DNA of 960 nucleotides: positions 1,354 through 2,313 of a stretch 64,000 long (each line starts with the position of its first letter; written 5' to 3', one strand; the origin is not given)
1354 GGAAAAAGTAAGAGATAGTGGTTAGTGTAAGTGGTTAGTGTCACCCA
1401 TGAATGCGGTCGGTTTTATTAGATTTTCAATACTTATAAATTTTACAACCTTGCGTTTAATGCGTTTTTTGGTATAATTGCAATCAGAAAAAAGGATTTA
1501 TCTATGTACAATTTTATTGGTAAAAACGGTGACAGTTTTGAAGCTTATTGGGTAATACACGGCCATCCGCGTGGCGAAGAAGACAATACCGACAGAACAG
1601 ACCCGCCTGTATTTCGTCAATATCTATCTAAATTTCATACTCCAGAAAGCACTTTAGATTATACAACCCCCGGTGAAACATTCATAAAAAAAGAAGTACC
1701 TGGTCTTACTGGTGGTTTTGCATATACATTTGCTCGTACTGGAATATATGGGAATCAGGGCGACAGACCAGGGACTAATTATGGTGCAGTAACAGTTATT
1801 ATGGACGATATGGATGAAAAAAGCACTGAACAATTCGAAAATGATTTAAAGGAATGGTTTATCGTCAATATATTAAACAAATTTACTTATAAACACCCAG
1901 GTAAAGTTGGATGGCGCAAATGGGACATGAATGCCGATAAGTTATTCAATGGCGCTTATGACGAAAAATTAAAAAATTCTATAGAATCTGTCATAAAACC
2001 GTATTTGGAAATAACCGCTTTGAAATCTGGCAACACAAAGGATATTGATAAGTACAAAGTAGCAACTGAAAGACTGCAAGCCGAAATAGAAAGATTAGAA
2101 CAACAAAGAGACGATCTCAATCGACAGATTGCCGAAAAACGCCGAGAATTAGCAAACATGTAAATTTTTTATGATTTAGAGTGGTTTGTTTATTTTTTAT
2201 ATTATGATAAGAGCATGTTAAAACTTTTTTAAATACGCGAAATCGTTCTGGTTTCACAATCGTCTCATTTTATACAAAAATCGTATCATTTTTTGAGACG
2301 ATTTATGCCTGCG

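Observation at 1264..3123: Cassette inserted at the sspB 3' end, bracketed by two copies of the gene tail that differ only by synonymous changes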

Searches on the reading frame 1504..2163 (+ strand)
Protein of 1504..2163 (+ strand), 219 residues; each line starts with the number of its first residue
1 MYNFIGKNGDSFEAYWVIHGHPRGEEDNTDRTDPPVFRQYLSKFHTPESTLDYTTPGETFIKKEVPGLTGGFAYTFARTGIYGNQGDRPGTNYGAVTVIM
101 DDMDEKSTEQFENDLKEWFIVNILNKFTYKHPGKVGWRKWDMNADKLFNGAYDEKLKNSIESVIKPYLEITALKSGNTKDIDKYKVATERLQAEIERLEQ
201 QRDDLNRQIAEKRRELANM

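Call 5: search_protein_families(library=pfam, proteins=[window:1504-2163:+], max_evalue=1)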
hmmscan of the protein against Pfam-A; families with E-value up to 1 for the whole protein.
window:1504-2163:+ (219 aa): 16 families
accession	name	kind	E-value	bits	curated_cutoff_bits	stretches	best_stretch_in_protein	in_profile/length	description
PF07195.17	FliD_C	-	0.0036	17.2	25.4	1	144-216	154-220/236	Flagellar hook-associated protein 2 C-terminus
PF17675.6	APG6_N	-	0.0047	17.8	45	1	177-218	51-92/132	Apg6 coiled-coil region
PF11932.13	DUF3450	-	0.0097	15.7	32.6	1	157-217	15-75/241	Protein of unknown function (DUF3450)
PF25785.1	TPR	-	0.014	16.2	27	1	181-210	2-31/110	Nucleoprotein TPR-like domain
PF05615.18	THOC7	-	0.016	15.9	28.7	1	160-218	54-112/136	Tho complex subunit 7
PF05075.19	DUF684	-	0.016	14.7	25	1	139-208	92-159/338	Protein of unknown function (DUF684)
PF12795.12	MscS_porin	-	0.022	14.8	34.4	1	176-217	174-215/238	Mechanosensitive ion channel porin domain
PF24918.1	NET2A_C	-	0.028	14.7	27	1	154-208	2-56/180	NET2A, C-terminal domain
PF10186.14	ATG14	-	0.04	13.4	33.2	1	177-218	60-101/347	Vacuolar sorting 38 and autophagy-related subunit 14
PF09177.16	STX6_10_61_N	-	0.06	14.3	29.4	1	158-212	15-69/99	Syntaxin 6/10/61, N-terminal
PF10234.14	Cluap1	-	0.06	13.2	25.8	1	154-216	147-209/268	Clusterin-associated protein-1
PF01920.25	Prefoldin_2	-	0.065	13.7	27.6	1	187-218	70-101/106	Prefoldin subunit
PF17400.7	DUF5406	-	0.086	13.5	25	0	169-201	29-61/116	Family of unknown function (DUF5406)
PF04992.19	RNA_pol_Rpb1_6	-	0.087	13.1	23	1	164-213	33-81/189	RNA polymerase Rpb1, domain 6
PF04977.20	DivIC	-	0.4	11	28.9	0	188-210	26-48/80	Septum formation initiator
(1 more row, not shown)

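Call 9: find_homologous_proteins(query=window:1504-2163:+)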
Query window:1504-2163:+ (219 aa): 3 proteins with E <= 0.001 among 110 candidates.
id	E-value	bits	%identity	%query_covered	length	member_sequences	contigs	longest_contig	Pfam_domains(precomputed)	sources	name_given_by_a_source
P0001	1.4e-145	501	99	100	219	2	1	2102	-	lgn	-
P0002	2.4e-69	251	55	100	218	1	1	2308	-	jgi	jgi:flagellar capping protein FliD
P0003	1.1e-56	210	49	100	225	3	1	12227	-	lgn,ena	-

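Call 21: find_encoding_contigs(protein=window:1504-2163:+, flank=5000, max_places=10)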
Protein window:1504-2163:+ (219 aa): 7 contigs read that carry it; 7 places shown.
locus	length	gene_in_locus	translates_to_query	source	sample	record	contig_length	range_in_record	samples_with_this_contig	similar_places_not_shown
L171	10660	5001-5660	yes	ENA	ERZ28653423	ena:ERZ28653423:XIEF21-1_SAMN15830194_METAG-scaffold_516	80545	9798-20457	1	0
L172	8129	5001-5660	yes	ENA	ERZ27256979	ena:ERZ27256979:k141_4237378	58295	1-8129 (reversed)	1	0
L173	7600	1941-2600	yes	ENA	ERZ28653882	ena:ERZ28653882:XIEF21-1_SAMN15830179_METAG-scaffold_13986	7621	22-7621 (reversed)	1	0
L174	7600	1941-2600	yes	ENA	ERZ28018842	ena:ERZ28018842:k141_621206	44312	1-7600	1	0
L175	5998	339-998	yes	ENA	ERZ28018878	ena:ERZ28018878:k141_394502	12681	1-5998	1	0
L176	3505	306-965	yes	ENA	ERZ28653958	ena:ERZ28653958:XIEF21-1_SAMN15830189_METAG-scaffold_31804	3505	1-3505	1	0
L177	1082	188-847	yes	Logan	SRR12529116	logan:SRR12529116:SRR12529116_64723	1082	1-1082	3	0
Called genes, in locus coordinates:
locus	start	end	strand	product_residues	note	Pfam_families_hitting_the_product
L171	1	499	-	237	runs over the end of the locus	PF00005:ABC_tran, PF02463:SMC_N (faint), PF13304:AAA_21 (faint)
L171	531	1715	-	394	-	PF25917:BSH_RND, PF25973:BSH_CzcB (weak), PF25876:HH_MFP_RND, PF25881:HH_YBHG (weak), PF25885:HH_EMRA (weak), PF25893:HH_CzcB, PF25954:Beta-barrel_RND_2, PF25990:Beta-barrel_YknX, +2 more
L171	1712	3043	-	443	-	PF02321:OEP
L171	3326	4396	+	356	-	PF02463:SMC_N, PF13175:AAA_15 (faint), PF13476:AAA_23 (weak), PF13304:AAA_21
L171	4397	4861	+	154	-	PF04386:SspB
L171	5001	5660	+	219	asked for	-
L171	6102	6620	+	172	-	-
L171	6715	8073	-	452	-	PF00289:Biotin_carb_N, PF02222:ATP-grasp, PF02786:CPSase_L_D2, PF07478:Dala_Dala_lig_C, PF02785:Biotin_carb_C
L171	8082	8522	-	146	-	PF00364:Biotin_lipoyl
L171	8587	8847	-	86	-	PF01809:YidD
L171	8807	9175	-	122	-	PF00825:Ribonuclease_P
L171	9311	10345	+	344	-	PF00022:Actin, PF06723:MreB_Mbl, PF00012:HSP70, PF14450:FtsA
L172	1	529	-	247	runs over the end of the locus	PF00005:ABC_tran, PF02463:SMC_N (faint)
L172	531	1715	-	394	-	PF25917:BSH_RND, PF25973:BSH_CzcB (weak), PF25876:HH_MFP_RND, PF25881:HH_YBHG (weak), PF25885:HH_EMRA (weak), PF25893:HH_CzcB, PF25954:Beta-barrel_RND_2, PF25990:Beta-barrel_YknX, +2 more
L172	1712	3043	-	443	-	PF02321:OEP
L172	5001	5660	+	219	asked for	-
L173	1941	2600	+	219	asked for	-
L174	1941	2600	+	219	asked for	-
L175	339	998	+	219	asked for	-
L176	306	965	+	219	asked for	-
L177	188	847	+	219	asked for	-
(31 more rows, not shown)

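Call 22: find_encoding_contigs(protein=P0001, flank=5000, max_places=10)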
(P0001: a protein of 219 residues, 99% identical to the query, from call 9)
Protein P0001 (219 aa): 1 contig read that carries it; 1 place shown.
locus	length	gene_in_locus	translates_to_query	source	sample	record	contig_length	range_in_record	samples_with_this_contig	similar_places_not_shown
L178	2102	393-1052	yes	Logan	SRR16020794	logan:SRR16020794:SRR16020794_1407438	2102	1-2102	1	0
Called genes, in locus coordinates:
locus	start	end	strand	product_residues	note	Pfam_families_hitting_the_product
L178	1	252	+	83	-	?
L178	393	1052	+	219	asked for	-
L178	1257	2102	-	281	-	?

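Call 30: search_protein_families(library=padloc, proteins=[window:1504-2163:+], max_evalue=0.1)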
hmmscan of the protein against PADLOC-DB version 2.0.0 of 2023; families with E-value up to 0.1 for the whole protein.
window:1504-2163:+ (219 aa): 1 family
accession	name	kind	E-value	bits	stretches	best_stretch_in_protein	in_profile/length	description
PDLC02729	PbeC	-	0.0015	15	1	154-216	202-264/668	PbeC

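Call 32: find_encoding_contigs(protein=P0003, flank=6000, max_places=4)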
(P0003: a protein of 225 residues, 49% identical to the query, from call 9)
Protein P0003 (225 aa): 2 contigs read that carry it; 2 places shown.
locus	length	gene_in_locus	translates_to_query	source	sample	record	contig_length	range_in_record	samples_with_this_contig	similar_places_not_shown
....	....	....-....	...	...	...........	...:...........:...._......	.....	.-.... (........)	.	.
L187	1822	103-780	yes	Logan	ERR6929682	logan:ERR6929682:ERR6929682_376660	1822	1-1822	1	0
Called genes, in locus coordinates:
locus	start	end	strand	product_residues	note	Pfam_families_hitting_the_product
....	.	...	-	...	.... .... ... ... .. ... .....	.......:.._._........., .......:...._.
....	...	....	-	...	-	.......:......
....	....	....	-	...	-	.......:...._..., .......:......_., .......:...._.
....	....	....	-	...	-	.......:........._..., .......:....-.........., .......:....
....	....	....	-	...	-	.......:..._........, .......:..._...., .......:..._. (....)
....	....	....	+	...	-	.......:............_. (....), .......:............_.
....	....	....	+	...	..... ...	-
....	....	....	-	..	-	?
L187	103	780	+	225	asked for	-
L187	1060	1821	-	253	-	?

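Call 49: predict_structure(alignment_id=A3)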
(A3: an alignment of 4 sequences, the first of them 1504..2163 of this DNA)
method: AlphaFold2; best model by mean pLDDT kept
length: 219 residues; sequences in the alignment: 4
mean_pLDDT: 70.6   pTM: 0.65
mean pLDDT of the five models: 70.6, 67.5, 67.3, 62.0, 60.9
residues with pLDDT >= 90: 25; 70-90: 90; 50-70: 69; < 50: 35
segments of 3 or more residues with pLDDT < 50: 1-12, 22-26, 171-185
pLDDT, mean of each block of 10 residues (from residue 1): 41 59 47 62 60 78 72 83 63 77 85 93 87 82 70 67 74 44 51 81 92 84
secondary structure, 60 per line:
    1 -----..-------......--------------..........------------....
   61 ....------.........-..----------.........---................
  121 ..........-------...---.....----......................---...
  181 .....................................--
elements in order: E15-20 H35-44 E57-64 E71-79 E93-101 H105-127 E128-130 E138-140 H144-148 H153-174 H178-217

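Call 71: find_related_loci(query=A3, collection=viral_contigs, flank=5000)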
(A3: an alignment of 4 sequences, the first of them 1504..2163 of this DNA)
Query A3 (219 aa) in viral_contigs; peptide patterns used: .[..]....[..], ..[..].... (x = any residue, [..] = any of these).
60 stretches matched a pattern, but none encodes a relative of the query by tblastn (E <= 1e-3).

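Call 85: find_encoding_contigs(protein=P0002, flank=5000, max_places=4)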
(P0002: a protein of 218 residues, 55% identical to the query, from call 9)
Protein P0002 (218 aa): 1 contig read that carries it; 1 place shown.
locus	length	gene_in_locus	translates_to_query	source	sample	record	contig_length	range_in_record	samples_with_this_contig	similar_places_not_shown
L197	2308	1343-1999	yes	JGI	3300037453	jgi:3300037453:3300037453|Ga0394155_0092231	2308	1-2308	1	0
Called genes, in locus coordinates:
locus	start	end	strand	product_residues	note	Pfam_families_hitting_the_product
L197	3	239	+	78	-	?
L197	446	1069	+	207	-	PF05838:Glyco_hydro_108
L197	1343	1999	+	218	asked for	-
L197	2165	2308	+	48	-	?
